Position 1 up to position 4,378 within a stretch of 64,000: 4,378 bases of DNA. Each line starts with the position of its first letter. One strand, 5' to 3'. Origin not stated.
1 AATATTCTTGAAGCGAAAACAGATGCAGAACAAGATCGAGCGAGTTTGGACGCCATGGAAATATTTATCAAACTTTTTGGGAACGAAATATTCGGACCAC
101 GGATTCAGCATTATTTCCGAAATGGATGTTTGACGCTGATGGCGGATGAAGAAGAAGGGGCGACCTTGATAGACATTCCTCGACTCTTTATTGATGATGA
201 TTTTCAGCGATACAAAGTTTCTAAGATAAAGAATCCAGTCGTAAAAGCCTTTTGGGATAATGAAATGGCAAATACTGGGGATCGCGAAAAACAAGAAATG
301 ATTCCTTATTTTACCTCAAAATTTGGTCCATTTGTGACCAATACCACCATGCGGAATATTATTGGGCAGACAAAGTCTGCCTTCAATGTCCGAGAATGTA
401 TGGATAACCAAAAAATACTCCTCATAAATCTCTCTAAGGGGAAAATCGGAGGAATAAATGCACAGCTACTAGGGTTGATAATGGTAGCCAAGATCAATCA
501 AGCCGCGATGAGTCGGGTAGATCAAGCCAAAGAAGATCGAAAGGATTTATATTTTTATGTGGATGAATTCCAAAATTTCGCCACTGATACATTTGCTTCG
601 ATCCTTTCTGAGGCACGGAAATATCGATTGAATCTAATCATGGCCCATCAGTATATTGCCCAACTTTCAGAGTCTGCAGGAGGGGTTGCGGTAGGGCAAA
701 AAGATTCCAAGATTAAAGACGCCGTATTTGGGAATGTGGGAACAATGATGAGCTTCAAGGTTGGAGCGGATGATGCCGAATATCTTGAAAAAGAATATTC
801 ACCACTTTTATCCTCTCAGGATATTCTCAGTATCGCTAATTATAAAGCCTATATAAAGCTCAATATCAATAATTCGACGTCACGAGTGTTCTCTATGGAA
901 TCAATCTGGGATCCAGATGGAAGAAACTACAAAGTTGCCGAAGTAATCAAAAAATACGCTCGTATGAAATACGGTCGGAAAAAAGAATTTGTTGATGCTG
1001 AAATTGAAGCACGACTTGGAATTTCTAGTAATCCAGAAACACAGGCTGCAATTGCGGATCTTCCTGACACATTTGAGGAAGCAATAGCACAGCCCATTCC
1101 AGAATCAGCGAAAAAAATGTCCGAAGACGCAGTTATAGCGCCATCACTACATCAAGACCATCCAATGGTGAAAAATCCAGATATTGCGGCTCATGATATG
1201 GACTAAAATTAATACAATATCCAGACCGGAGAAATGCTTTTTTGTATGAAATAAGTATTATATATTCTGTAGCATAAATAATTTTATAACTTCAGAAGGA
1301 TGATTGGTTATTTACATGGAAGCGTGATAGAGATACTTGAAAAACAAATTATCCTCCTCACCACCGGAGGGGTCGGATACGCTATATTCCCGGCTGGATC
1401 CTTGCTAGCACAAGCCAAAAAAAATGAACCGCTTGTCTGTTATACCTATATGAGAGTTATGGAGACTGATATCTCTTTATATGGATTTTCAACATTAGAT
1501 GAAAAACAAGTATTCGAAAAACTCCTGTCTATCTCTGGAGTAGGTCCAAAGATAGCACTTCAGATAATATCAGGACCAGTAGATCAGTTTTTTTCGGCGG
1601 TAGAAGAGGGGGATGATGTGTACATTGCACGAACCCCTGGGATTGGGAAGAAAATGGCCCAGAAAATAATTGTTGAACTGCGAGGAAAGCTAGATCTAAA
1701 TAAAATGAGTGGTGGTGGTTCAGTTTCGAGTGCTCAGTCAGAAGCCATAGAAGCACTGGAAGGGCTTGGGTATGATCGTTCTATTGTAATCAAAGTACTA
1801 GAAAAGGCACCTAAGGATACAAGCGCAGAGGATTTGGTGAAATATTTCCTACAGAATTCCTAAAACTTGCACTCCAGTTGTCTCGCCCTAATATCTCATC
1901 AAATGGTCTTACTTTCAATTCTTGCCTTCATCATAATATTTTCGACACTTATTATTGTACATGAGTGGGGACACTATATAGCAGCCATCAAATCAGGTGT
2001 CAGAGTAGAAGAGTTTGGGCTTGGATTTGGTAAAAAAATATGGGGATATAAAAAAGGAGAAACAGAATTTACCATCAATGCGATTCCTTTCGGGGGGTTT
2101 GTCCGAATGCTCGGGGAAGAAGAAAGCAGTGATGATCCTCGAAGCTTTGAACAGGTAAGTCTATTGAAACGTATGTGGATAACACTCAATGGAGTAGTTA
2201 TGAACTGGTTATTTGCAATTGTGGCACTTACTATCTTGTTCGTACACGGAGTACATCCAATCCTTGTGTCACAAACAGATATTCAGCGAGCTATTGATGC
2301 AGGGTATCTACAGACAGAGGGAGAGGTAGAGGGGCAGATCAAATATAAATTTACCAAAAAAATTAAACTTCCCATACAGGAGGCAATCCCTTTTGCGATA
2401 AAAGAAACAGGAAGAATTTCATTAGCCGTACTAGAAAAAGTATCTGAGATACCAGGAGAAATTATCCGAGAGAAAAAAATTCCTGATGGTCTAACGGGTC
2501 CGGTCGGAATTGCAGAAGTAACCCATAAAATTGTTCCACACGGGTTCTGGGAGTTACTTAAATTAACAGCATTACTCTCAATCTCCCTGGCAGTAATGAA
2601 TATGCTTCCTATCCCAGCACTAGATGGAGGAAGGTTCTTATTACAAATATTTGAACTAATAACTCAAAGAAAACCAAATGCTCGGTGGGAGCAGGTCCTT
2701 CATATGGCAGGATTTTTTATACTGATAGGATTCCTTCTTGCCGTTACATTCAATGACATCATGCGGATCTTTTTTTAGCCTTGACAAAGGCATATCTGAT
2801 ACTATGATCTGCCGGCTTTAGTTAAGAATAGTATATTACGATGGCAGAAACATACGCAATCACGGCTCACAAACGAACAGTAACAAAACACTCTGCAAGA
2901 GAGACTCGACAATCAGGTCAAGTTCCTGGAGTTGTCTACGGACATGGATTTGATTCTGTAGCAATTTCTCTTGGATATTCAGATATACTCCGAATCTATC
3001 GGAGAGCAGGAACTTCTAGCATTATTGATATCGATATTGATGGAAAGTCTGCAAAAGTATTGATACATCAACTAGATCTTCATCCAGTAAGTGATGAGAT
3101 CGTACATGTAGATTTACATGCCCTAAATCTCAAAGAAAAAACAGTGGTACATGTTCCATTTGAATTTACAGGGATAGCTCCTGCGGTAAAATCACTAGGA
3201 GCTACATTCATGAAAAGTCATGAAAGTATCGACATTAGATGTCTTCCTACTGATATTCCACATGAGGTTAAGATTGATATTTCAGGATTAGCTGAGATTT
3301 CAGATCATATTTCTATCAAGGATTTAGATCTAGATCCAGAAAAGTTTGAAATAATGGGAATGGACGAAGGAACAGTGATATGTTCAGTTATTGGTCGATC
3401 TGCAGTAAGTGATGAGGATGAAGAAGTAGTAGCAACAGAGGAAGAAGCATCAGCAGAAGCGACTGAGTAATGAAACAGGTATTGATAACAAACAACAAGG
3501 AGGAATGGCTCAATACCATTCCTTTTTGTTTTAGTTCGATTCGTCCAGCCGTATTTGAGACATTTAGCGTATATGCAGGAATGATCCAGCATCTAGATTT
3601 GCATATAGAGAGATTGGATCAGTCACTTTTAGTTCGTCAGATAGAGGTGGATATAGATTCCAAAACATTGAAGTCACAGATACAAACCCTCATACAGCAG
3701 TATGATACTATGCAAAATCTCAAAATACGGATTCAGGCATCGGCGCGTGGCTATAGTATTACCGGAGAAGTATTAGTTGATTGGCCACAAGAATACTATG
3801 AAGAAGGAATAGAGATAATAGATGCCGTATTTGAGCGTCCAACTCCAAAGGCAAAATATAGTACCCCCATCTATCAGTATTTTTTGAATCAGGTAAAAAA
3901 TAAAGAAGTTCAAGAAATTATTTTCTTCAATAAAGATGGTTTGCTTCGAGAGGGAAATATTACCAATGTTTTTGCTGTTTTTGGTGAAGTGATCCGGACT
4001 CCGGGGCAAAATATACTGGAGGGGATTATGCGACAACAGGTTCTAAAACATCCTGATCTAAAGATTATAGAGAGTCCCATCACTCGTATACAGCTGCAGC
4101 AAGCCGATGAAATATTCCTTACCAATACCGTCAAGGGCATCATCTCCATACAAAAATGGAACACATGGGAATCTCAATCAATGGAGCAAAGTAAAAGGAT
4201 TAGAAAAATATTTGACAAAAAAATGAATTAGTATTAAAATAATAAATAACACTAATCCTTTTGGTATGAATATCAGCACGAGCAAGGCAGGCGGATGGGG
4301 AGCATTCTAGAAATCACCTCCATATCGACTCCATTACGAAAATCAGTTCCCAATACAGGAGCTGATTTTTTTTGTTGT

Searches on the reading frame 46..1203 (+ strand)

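Call 42: search_protein_families(library=pfam, proteins=[window:46-1203:+], max_evalue=0.0001)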
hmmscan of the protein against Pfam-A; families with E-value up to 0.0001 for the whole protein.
window:46-1203:+ (386 aa): 2 families
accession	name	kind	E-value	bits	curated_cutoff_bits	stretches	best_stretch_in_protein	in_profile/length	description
PF02534.20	T4SS-DNA_transf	-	8.6e-07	28.6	20.1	1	74-250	215-381/468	Type IV secretory system Conjugative DNA transfer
PF12696.13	TraG-D_C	-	2.6e-06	27.8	22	1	168-261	2-85/126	TraM recognition site of TraD and TraG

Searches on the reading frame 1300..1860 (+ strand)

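Call 42: search_protein_families(library=pfam, proteins=[window:1300-1860:+], max_evalue=0.0001)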
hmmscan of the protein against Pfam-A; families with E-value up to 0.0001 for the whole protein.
window:1300-1860:+ (187 aa): 4 families
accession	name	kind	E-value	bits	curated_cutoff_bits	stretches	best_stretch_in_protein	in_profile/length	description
PF14520.12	HHH_5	-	3.1e-14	53.6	27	1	72-128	1-56/57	Helix-hairpin-helix domain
PF01330.27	RuvA_N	-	3.1e-13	50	23.6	1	1-62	1-61/61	RuvA N terminal domain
PF07499.19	RuvA_C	-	8e-06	26.7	24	1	145-181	2-40/47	RuvA, C-terminal domain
PF00633.29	HHH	-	2.4e-05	24.4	24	0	73-91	11-29/30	Helix-hairpin-helix motif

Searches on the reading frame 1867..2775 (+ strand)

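Call 42: search_protein_families(library=pfam, proteins=[window:1867-2775:+], max_evalue=0.0001)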
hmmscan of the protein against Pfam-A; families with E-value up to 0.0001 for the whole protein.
window:1867-2775:+ (303 aa): 1 family
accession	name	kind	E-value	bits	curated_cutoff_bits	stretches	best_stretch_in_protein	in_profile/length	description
PF02163.28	Peptidase_M50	-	1.5e-56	191.7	27.2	1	20-287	1-219/221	Peptidase family M50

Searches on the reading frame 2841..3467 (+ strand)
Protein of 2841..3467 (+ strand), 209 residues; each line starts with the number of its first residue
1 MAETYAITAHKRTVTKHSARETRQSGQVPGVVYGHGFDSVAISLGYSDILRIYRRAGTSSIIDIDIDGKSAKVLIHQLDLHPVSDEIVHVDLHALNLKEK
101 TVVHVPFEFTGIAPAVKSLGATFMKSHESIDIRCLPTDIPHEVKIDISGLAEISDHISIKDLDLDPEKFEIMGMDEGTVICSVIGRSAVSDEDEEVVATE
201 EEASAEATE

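Call 42: search_protein_families(library=pfam, proteins=[window:2841-3467:+], max_evalue=0.0001)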
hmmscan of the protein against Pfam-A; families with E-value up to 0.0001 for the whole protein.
window:2841-3467:+ (209 aa): 2 families
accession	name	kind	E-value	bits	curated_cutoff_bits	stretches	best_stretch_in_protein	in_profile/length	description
PF01386.24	Ribosomal_L25p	-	1.2e-22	80.5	23.6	1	7-92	1-82/82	Ribosomal L25p family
PF14693.11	Ribosomal_TL5_C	-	1.1e-16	61.4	27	1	101-184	2-81/84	Ribosomal protein TL5, C-terminal domain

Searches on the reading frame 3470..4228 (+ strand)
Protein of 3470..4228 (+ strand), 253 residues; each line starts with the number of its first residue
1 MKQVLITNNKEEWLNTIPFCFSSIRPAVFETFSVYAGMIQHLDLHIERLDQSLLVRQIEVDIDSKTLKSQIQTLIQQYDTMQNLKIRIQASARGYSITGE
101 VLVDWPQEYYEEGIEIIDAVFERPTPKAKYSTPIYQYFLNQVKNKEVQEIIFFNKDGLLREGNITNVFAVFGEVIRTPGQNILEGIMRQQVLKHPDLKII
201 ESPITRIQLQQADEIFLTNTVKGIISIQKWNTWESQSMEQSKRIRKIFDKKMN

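Call 42: search_protein_families(library=pfam, proteins=[window:3470-4228:+], max_evalue=0.0001)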
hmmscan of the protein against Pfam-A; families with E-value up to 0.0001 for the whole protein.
window:3470-4228:+ (253 aa): 1 family
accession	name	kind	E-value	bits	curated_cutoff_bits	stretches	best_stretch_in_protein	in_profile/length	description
PF01063.24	Aminotran_4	-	1.3e-35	123.7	28.5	1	28-230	2-223/223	Amino-transferase class IV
